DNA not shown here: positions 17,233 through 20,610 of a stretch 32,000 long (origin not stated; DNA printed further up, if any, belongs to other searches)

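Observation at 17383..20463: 1026-aa fusion of up to three glycosyltransferase domains with a protein-kinase-like core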

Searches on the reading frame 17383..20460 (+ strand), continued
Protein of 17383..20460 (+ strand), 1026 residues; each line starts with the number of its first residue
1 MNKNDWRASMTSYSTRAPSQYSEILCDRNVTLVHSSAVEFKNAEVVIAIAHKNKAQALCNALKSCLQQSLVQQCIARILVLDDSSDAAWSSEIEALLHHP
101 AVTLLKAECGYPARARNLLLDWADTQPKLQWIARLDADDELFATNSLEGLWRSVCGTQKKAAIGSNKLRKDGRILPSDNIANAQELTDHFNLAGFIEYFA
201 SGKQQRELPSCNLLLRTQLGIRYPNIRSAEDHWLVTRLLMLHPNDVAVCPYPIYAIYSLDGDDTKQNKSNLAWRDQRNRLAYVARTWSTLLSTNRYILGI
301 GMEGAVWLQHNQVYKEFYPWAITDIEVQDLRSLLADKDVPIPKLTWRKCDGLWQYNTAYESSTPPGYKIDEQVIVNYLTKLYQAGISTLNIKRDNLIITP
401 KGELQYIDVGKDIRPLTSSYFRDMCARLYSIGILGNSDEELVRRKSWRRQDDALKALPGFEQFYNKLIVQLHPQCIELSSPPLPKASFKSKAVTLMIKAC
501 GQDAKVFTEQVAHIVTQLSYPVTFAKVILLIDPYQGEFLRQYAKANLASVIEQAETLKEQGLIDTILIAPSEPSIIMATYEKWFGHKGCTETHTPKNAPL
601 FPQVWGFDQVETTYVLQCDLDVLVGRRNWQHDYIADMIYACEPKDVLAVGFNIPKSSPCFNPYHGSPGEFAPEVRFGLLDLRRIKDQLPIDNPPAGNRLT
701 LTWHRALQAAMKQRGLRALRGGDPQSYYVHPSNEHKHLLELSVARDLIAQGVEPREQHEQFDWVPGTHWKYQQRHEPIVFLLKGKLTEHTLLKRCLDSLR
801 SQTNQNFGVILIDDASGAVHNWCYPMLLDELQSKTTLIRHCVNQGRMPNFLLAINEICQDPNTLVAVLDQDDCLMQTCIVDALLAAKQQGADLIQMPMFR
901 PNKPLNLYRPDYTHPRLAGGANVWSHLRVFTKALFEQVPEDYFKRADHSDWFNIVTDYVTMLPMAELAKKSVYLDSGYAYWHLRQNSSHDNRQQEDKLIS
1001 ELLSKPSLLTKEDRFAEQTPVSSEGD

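Call 33: find_related_loci(query=A1, collection=genome_contigs, flank=8000)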
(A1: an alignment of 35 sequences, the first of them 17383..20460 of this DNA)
Query A1 (1026 aa) in genome_contigs; peptide patterns used: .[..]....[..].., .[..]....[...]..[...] (x = any residue, [..] = any of these).
186 stretches matched a pattern; 53 encode a relative of the query (tblastn E <= 1e-3); 50 distinct loci.
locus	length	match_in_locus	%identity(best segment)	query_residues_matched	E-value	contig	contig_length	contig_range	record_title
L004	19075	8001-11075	80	2-1026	0e+0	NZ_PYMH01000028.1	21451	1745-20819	Photobacterium lutimaris strain JCM 13586 CFSAN065509_28, whole genome shotgun sequence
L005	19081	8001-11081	77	1-1026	0e+0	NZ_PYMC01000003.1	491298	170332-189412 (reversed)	Photobacterium lipolyticum strain DSM 16190 CFSAN065514_3, whole genome shotgun sequence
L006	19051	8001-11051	72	4-1020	0e+0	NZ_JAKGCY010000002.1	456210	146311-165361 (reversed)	Vibrio floridensis strain IRLE0018 contig2, whole genome shotgun sequence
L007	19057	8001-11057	68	1-1019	0e+0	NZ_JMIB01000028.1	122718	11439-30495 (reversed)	Photobacterium galatheae strain S2753 contig0030, whole genome shotgun sequence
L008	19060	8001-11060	70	1-1020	0e+0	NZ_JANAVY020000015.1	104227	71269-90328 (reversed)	Vibrio intestinalis strain YLB-11 NODE_15_length_104227_cov_49.954018, whole genome shotgun sequence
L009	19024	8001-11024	52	11-1024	0e+0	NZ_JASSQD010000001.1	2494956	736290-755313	Marinobacter albus strain M216 NODE_1_length_2494956_cov_172.315194, whole genome shotgun sequence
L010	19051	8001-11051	51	12-1025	0e+0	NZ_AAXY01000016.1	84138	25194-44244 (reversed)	Marinobacter sp. ELB17 1101232001192, whole genome shotgun sequence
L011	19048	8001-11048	52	13-1025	0e+0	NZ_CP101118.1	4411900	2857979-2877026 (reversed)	Marinobacter metalliresistant strain CuT 6 chromosome, complete genome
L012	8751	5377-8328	50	25-1012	0e+0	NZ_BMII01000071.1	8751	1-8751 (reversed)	Shewanella inventionis strain CGMCC 1.15339 sequence071, whole genome shotgun sequence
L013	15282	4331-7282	49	23-1008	0e+0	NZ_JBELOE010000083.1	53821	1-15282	Catenovulum sediminis strain D2 k141_196, whole genome shotgun sequence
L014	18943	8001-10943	50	25-1008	0e+0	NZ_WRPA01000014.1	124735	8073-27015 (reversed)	Shewanella insulae strain JBTF-M18 14, whole genome shotgun sequence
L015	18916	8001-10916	49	38-1012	0e+0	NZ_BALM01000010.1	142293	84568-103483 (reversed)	Shewanella marina JCM 15074, whole genome shotgun sequence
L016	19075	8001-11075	79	2-1026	0e+0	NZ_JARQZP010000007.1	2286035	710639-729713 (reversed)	Vibrio hannami strain KACC 19277 contig_6, whole genome shotgun sequence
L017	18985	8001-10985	49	12-1008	0e+0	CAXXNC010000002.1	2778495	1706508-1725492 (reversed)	MAG: uncultured Amphritea sp. isolate 063fc7eb-c1de-474d-99d4-55a27a7ad417 genome assembly, contig: contig_2, whole geno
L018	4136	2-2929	47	29-1008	0e+0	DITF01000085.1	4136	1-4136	MAG TPA_asm: bacterium UBP17_UBA6191 isolate UBA6191 UBA6191_contig_413227, whole genome shotgun sequence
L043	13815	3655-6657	39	14-1017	0e+0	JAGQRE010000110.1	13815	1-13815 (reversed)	MAG: Planctomycetota bacterium isolate HKST-UBA84 NODE_110_length_13815_cov_10.479327, whole genome shotgun sequence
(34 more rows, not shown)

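Call 43: find_encoding_contigs(protein=P0001, flank=10000, max_places=3)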
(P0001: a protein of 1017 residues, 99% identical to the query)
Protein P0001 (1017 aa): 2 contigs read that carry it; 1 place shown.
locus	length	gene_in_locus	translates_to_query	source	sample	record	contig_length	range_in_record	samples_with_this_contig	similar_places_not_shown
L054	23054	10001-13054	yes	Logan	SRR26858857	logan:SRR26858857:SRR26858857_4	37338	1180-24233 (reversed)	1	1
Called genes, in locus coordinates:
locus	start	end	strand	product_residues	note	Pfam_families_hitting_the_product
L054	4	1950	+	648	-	PF17149:CHASE5, PF02518:HATPase_c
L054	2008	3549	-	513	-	PF11849:DUF3369, PF13487:HD_5, PF01966:HD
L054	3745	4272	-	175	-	PF01467:CTP_transf_like (weak)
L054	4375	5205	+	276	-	PF02540:NAD_synthase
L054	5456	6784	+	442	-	PF03600:CitMHS (weak), PF03605:DcuA_DcuB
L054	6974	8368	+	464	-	PF00270:DEAD, PF04851:ResIII, PF00271:Helicase_C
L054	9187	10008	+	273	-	PF00535:Glycos_transf_2, PF13632:Glyco_trans_2_3 (faint)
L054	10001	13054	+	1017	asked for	PF00535:Glycos_transf_2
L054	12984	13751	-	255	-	-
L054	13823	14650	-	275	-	PF04055:Radical_SAM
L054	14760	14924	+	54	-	-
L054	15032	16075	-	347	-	PF00478:IMPDH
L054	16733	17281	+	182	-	PF13505:OMP_b-brl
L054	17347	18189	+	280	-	PF00520:Ion_trans, PF07885:Ion_trans_2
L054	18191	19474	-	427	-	PF03553:Na_H_antiporter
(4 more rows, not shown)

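Call 44: find_encoding_contigs(protein=P0073, flank=10000, max_places=2)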
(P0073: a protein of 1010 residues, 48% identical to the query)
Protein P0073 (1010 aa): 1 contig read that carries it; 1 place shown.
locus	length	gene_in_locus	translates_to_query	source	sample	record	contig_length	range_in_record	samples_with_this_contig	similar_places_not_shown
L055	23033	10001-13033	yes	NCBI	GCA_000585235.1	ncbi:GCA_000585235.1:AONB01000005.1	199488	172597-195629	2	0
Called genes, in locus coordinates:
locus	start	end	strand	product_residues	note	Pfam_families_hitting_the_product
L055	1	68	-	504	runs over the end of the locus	PF00361:Proton_antipo_M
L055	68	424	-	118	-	PF00420:Oxidored_q2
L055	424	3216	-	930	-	PF00662:Proton_antipo_N, PF00361:Proton_antipo_M, PF13244:MbhD, PF20501:MbhE, PF04039:MnhB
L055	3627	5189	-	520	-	PF15420:Abhydrolase_9_N, PF10081:Abhydrolase_9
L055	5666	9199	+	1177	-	PF04358:DsrC (faint), PF13643:DUF4145 (weak), PF00270:DEAD, PF04851:ResIII, PF18766:SWI2_SNF2, PF00271:Helicase_C, PF08463:EcoEI_R_C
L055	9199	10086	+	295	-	PF00535:Glycos_transf_2 (weak)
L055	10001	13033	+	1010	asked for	PF00535:Glycos_transf_2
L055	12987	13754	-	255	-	-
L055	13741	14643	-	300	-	PF04055:Radical_SAM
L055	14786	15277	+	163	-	PF12161:HsdM_N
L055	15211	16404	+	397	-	PF02384:N6_Mtase, PF01170:UPF0020 (weak), PF07669:Eco57I (weak)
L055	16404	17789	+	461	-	PF01420:Methylase_S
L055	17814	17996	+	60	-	-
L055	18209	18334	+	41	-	PF13333:rve_2 (weak)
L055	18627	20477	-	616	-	PF03979:Sigma70_r1_1, PF00140:Sigma70_r1_2, PF04546:Sigma70_ner, PF04542:Sigma70_r2, PF04539:Sigma70_r3, PF04545:Sigma70_r4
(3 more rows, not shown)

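Call 48: search_protein_families(library=pfam, alignment_id=A4, max_evalue=0.00001)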
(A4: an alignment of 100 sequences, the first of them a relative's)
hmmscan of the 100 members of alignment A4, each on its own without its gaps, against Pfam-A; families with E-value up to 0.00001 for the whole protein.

A. member 1, L001:6014-6349:+ (112 aa): 0 families

B. families by the number of members that match (of 100 scanned): 125 families (the first 25 are shown)
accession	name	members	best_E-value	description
PF00270.35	DEAD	7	6.5e-49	DEAD/DEAH box helicase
PF01370.27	Epimerase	6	2.1e-58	NAD dependent epimerase/dehydratase family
PF04851.21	ResIII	6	4.4e-36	Type III restriction enzyme, res subunit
PF00271.37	Helicase_C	6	4.1e-30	Helicase conserved C-terminal domain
PF16363.11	GDP_Man_Dehyd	5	8.1e-53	GDP-mannose 4,6 dehydratase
PF18766.7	SWI2_SNF2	5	4.1e-25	SWI2/SNF2 ATPase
PF04313.20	HSDR_N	5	3.2e-17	Type I restriction enzyme R protein N terminus (HSDR_N)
PF08463.15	EcoEI_R_C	4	4.3e-39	EcoEI R protein C-terminal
PF00589.27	Phage_integrase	4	4.5e-28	Phage integrase family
PF01073.25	3Beta_HSD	4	2.6e-20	3-beta hydroxysteroid dehydrogenase/isomerase family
PF04321.23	RmlD_sub_bind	4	1.2e-14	RmlD substrate binding domain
PF02719.21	Polysacc_synt_2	4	3.7e-14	Polysaccharide biosynthesis protein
PF08241.18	Methyltransf_11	4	3.9e-09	Methyltransferase domain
PF02384.22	N6_Mtase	3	1e-75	N-6 DNA Methylase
PF00072.30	Response_reg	3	1.8e-43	Response regulator receiver domain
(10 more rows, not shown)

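Call 49: search_protein_families(library=padloc, alignment_id=A4, max_evalue=0.00001)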
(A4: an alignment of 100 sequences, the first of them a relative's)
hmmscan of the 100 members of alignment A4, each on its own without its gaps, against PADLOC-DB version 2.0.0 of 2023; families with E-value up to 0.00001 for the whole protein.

A. member 1, L001:6014-6349:+ (112 aa): 0 families

B. families by the number of members that match (of 100 scanned): 352 families (the first 25 are shown)
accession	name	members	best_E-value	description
PDLC02707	PbeA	5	2.9e-22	PbeA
PDLC02704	PbeA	5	7.5e-15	PbeA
PDLC03659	mREase_IV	5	7.9e-13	Type IV methyl-directed restriction enzyme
PDLC03658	mREase_IV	5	6e-12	Type IV methyl-directed restriction enzyme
PDLC03045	REase_I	5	1.3e-09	Type I restriction enzyme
PDLC03042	REase_I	4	2.9e-277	Type I restriction enzyme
PDLC03047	REase_I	4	4.3e-50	Type I restriction enzyme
PDLC03049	REase_I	4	1.7e-47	Type I restriction enzyme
PDLC03032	MTase_I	4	6.1e-27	Type I methyltransferase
PDLC04472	PDC-M16A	4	3e-24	-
PDLC02703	PbeA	4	2e-09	PbeA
PDLC02706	PbeA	4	5e-09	PbeA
PDLC03026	MTase_I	3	8.9e-227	Type I methyltransferase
PDLC03021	MTase_I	3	3.7e-91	Type I methyltransferase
PDLC03025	MTase_I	3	9.2e-67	Type I methyltransferase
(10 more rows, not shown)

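Call 71: search_dna_similar(query=window:17410-20460:+, collection=phages, mode=protein, max_evalue=0.00001, max_rows=15)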
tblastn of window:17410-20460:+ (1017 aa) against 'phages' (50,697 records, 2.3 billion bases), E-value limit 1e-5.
No match.

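Call 72: search_dna_similar(query=window:17410-20460:+, collection=plasmids, mode=protein, max_evalue=1e-20, max_rows=25)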
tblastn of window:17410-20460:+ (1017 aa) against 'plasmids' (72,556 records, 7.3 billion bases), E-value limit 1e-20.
Records with a match: 1; places in all: 1; records where one place covers at least 80% of the query: 1.
Best place of each record, by identity: 60-80% 1.
By first word of the organism name: Salinivibrio 1.
By predicted mobility (MOB-suite, as given by PLSDB): mobilizable 1.
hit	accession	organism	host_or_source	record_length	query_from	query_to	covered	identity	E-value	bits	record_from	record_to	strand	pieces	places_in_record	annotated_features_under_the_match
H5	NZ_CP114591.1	Salinivibrio kushneri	-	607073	1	1011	99%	71.9%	0e+0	1570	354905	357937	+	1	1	glycosyltransferase (x2) | hypothetical protein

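Call 73: get_annotated_region(hit=H5, flank=9000)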
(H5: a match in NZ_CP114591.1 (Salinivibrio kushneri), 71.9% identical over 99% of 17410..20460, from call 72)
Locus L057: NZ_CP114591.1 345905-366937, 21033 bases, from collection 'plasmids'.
description: Salinivibrio kushneri strain TGB19 plasmid unnamed, complete sequence
organism: Salinivibrio kushneri (NCBI taxid 1908198)
taxonomy: Bacteria; Pseudomonadota; Gammaproteobacteria; Vibrionales; Vibrionaceae; Salinivibrio; Salinivibrio kushneri
host: -; source: -; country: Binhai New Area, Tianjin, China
typing (MOB-suite, as given by PLSDB): mobilizable; relaxase MOBP
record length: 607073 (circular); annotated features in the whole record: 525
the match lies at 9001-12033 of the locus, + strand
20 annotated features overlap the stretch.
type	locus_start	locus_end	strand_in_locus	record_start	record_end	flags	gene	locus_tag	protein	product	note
CDS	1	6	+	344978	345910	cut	-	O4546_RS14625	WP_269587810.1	hypothetical protein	-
CDS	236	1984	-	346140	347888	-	-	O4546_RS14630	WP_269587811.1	bifunctional UDP-sugar hydrolase/5'-nucleotidase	-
CDS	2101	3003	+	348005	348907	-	-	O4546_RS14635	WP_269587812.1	NAD(P)-dependent oxidoreductase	-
CDS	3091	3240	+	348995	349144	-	-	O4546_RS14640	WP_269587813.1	hypothetical protein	-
CDS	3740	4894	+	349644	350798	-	-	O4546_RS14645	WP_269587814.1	hypothetical protein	-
CDS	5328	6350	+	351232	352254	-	-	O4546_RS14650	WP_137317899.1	IS110 family transposase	-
CDS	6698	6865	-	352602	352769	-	-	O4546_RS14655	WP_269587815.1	hypothetical protein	-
CDS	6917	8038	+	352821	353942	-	-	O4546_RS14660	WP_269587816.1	ISAs1 family transposase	-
CDS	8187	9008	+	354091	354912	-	-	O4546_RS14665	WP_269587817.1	glycosyltransferase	-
CDS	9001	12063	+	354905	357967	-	-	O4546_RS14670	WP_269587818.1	glycosyltransferase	-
CDS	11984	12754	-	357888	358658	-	-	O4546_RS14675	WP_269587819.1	hypothetical protein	-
CDS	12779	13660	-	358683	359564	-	-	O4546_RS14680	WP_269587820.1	radical SAM protein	-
CDS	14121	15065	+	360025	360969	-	ylqF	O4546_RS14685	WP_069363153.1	ribosome biogenesis GTPase YlqF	GO:0042254 - ribosome biogenesis [Evidence IEA]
CDS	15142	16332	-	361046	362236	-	-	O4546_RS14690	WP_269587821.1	amino acid aminotransferase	-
CDS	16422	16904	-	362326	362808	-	nrdG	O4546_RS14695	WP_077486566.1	anaerobic ribonucleoside-triphosphate reductase-activating protein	-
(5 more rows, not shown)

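Call 74: find_related_loci(query=A1, collection=viral_contigs, flank=6000)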
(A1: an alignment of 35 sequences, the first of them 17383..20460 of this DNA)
Query A1 (1026 aa) in viral_contigs; peptide patterns used: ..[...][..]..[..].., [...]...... (x = any residue, [..] = any of these).
105 stretches matched a pattern, but none encodes a relative of the query by tblastn (E <= 1e-3).

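Call 81: find_encoding_contigs(protein=P0079, flank=10000, max_places=1)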
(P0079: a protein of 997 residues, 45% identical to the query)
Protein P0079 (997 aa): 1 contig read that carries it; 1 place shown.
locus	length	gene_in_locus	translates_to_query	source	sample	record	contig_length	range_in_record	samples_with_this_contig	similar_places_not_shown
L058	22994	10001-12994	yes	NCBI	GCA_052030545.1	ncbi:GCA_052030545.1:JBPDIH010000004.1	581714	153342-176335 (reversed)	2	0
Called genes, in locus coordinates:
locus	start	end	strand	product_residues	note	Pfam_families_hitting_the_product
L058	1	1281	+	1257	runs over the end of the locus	PF20720:nSTAND3, PF24883:NPHP3_N (faint), PF25199:nSTAND_NTPase5 (weak)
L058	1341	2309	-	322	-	-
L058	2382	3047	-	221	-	-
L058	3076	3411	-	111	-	-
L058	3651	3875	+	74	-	PF01381:HTH_3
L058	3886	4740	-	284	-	-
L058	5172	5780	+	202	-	-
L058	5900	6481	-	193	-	PF00929:RNase_T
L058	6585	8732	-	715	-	PF20172:DUF6538 (weak), PF00589:Phage_integrase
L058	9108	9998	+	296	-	PF00535:Glycos_transf_2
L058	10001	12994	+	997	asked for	PF00535:Glycos_transf_2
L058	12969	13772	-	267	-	-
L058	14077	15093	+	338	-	PF01867:Cas_Cas1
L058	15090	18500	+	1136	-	PF21384:Cas3_I-F_Cas2, PF22590:Cas3-like_C_2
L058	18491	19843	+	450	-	PF09611:Cas_Csy1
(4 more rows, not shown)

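Call 82: find_encoding_contigs(protein=P0068, flank=10000, max_places=1)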
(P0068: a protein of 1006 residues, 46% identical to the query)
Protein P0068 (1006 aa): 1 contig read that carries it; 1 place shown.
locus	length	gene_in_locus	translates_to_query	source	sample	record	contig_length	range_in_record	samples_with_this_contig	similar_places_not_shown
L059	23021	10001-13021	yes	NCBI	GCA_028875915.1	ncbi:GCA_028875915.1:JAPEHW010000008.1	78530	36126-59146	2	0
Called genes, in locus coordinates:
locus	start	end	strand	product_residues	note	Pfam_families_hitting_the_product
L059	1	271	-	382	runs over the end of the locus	-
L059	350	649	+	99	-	-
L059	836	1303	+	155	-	-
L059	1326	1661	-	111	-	-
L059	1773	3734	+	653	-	PF11074:DUF2779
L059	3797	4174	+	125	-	PF03819:MazG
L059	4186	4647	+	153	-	PF01541:GIY-YIG (weak)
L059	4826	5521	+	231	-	-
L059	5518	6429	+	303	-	-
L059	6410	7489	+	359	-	PF07738:Sad1_UNC (weak)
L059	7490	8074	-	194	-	-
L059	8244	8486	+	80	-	-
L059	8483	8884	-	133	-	-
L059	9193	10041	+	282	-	PF00535:Glycos_transf_2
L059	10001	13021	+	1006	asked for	PF00535:Glycos_transf_2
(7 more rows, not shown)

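Call 83: find_encoding_contigs(protein=P0029, flank=10000, max_places=1)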
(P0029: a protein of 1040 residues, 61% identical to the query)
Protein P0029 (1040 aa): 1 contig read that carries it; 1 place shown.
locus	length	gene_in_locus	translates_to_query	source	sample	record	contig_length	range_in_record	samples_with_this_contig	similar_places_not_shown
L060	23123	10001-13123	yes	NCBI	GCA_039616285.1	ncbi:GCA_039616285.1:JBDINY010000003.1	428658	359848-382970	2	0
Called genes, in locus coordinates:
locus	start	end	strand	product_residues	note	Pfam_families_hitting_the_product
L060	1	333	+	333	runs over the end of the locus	PF00106:adh_short (faint), PF01073:3Beta_HSD, PF01370:Epimerase, PF02719:Polysacc_synt_2, PF04321:RmlD_sub_bind, PF07993:NAD_binding_4 (faint), PF16363:GDP_Man_Dehyd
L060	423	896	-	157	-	PF04170:NlpE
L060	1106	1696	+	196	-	PF00908:dTDP_sugar_isom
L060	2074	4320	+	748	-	PF00141:peroxidase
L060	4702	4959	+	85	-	PF11730:DUF3297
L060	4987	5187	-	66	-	-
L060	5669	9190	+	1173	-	PF04313:HSDR_N, PF00270:DEAD, PF04851:ResIII, PF18766:SWI2_SNF2, PF00271:Helicase_C, PF08463:EcoEI_R_C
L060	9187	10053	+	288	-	PF00535:Glycos_transf_2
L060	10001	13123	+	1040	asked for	PF00535:Glycos_transf_2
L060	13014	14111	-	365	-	-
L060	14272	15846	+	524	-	PF12161:HsdM_N, PF02384:N6_Mtase, PF07669:Eco57I (weak)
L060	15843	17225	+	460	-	PF01420:Methylase_S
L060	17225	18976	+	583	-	PF00005:ABC_tran (faint), PF02463:SMC_N (faint), PF13175:AAA_15, PF13304:AAA_21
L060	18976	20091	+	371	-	-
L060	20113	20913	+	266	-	-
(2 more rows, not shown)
